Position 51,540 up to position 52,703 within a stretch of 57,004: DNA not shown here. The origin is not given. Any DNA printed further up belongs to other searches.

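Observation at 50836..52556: DPPR-synthase-like UbiA prenyltransferase translationally coupled to PRPP synthase inside an archaeal glycan locus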

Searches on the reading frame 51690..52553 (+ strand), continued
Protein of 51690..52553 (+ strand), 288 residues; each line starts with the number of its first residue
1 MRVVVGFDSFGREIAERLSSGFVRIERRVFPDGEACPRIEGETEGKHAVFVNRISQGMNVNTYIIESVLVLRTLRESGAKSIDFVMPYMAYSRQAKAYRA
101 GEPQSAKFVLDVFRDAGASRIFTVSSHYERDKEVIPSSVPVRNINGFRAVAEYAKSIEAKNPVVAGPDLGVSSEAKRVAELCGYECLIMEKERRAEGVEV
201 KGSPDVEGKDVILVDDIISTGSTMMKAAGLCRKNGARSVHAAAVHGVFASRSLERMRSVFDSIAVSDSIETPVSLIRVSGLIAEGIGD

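Call 70: search_protein_families(library=ncbifam, proteins=[P0242, P0243, P0244, P0245, P0246, P0248, P0253, P0257], max_evalue=1e-40)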
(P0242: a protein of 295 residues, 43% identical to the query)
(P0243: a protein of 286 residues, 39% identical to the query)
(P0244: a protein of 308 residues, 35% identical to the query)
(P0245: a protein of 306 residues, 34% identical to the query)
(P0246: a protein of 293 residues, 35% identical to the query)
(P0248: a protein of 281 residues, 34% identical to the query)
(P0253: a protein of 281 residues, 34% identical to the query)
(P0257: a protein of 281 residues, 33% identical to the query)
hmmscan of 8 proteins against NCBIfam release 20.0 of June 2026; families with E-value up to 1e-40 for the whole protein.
P0242 (295 aa): 4 families
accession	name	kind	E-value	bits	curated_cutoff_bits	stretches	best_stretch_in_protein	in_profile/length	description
TIGR01251.1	ribP_PPkin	subfamily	1.2e-56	191.9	113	1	10-294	12-299/309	ribose-phosphate diphosphokinase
NF002095.0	PRK00934.1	equivalog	6e-54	183.1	296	1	11-292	13-286/287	ribose-phosphate diphosphokinase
NF005537.0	PRK07199.1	subfamily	3.5e-45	154.4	322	1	8-293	12-293/301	ribose-phosphate diphosphokinase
NF002320.0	PRK01259.1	subfamily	2.3e-41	142.2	297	1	9-294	17-305/316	ribose-phosphate diphosphokinase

P0243 (286 aa): 4 families
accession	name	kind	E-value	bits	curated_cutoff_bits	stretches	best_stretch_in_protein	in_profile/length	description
NF002095.0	PRK00934.1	equivalog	1.5e-60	204.8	296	1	5-284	8-284/287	ribose-phosphate diphosphokinase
TIGR01251.1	ribP_PPkin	subfamily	3e-58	197.2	113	1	7-285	10-296/309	ribose-phosphate diphosphokinase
NF005537.0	PRK07199.1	subfamily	2.8e-45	154.7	322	1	5-284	10-290/301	ribose-phosphate diphosphokinase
NF002320.0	PRK01259.1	subfamily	8e-43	147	297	1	7-272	16-281/316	ribose-phosphate diphosphokinase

P0244 (308 aa): 5 families
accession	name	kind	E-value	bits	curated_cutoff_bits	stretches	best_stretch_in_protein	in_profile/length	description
TIGR01251.1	ribP_PPkin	subfamily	8.2e-70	235.2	113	1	18-307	11-298/309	ribose-phosphate diphosphokinase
NF002095.0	PRK00934.1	equivalog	6.3e-69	232.3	296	1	18-306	11-286/287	ribose-phosphate diphosphokinase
NF005537.0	PRK07199.1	subfamily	5.1e-58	196.5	322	1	18-306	13-292/301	ribose-phosphate diphosphokinase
NF002320.0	PRK01259.1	subfamily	7.7e-44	150.3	297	1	18-293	17-282/316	ribose-phosphate diphosphokinase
NF002844.0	PRK03092.1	equivalog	1.1e-41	143.2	438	1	18-305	22-310/326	ribose-phosphate diphosphokinase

P0245 (306 aa): 4 families
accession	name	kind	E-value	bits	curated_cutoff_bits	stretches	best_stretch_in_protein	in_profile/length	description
TIGR01251.1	ribP_PPkin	subfamily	8e-66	222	113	1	9-305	11-298/309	ribose-phosphate diphosphokinase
NF002095.0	PRK00934.1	equivalog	1.1e-65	221.7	296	1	8-304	10-286/287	ribose-phosphate diphosphokinase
NF005537.0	PRK07199.1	subfamily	1.3e-57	195.2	322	1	8-304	12-292/301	ribose-phosphate diphosphokinase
NF002320.0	PRK01259.1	subfamily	5.9e-41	140.9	297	1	8-292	16-283/316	ribose-phosphate diphosphokinase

P0246 (293 aa): 10 families
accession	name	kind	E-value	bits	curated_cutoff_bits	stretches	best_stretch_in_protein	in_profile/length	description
NF002095.0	PRK00934.1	equivalog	2.5e-100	335.3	296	1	1-292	1-285/287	ribose-phosphate diphosphokinase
TIGR01251.1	ribP_PPkin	subfamily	6.4e-98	327.5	113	1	1-291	1-295/309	ribose-phosphate diphosphokinase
NF002320.0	PRK01259.1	subfamily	2.7e-72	243.8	297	1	1-290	7-300/316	ribose-phosphate diphosphokinase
NF005537.0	PRK07199.1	subfamily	2.4e-69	233.7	322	1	10-292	12-291/301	ribose-phosphate diphosphokinase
NF002844.0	PRK03092.1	equivalog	4.2e-64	216.8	438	1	2-291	13-309/326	ribose-phosphate diphosphokinase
NF002618.0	PRK02269.1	equivalog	2.1e-61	208.3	460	1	1-288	6-300/321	ribose-phosphate diphosphokinase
NF002758.0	PRK02812.1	equivalog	1e-57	195.8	518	1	1-275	22-293/330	ribose-phosphate pyrophosphokinase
NF003428.0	PRK04923.1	equivalog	2.3e-51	174.9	536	1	3-275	9-280/319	ribose-phosphate diphosphokinase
NF002686.0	PRK02458.1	equivalog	1.2e-49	169.6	506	1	1-277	10-283/323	ribose-phosphate diphosphokinase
NF001815.0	PRK00553.1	equivalog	2.7e-43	148.3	484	1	3-261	12-267/332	ribose-phosphate pyrophosphokinase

P0248 (281 aa): 4 families
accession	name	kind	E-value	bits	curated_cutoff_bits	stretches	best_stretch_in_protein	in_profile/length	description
NF002095.0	PRK00934.1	equivalog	2.9e-93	312.1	296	1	2-281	2-286/287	ribose-phosphate diphosphokinase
TIGR01251.1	ribP_PPkin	subfamily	3.4e-76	256.1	113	1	2-280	2-296/309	ribose-phosphate diphosphokinase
NF005537.0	PRK07199.1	subfamily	2.1e-57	194.5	322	1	7-280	9-291/301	ribose-phosphate diphosphokinase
NF002320.0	PRK01259.1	subfamily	4.2e-50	170.9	297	1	1-277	7-299/316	ribose-phosphate diphosphokinase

P0253 (281 aa): 4 families
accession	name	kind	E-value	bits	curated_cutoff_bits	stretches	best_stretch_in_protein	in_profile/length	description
NF002095.0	PRK00934.1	equivalog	4e-95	318.3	296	1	1-280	1-285/287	ribose-phosphate diphosphokinase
TIGR01251.1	ribP_PPkin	subfamily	4.5e-77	259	113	1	1-280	1-296/309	ribose-phosphate diphosphokinase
NF005537.0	PRK07199.1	subfamily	1.3e-56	191.9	322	1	4-280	6-291/301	ribose-phosphate diphosphokinase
NF002320.0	PRK01259.1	subfamily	1.5e-52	179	297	1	1-269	7-283/316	ribose-phosphate diphosphokinase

P0257 (281 aa): 4 families
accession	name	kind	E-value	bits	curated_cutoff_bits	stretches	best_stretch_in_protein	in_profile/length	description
NF002095.0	PRK00934.1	equivalog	1.3e-92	310.1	296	1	1-280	1-285/287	ribose-phosphate diphosphokinase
TIGR01251.1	ribP_PPkin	subfamily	1e-73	248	113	1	1-280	1-296/309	ribose-phosphate diphosphokinase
NF005537.0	PRK07199.1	subfamily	4.4e-55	186.9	322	1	3-280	5-291/301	ribose-phosphate diphosphokinase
NF002320.0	PRK01259.1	subfamily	4.6e-48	164.2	297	1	1-270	7-284/316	ribose-phosphate diphosphokinase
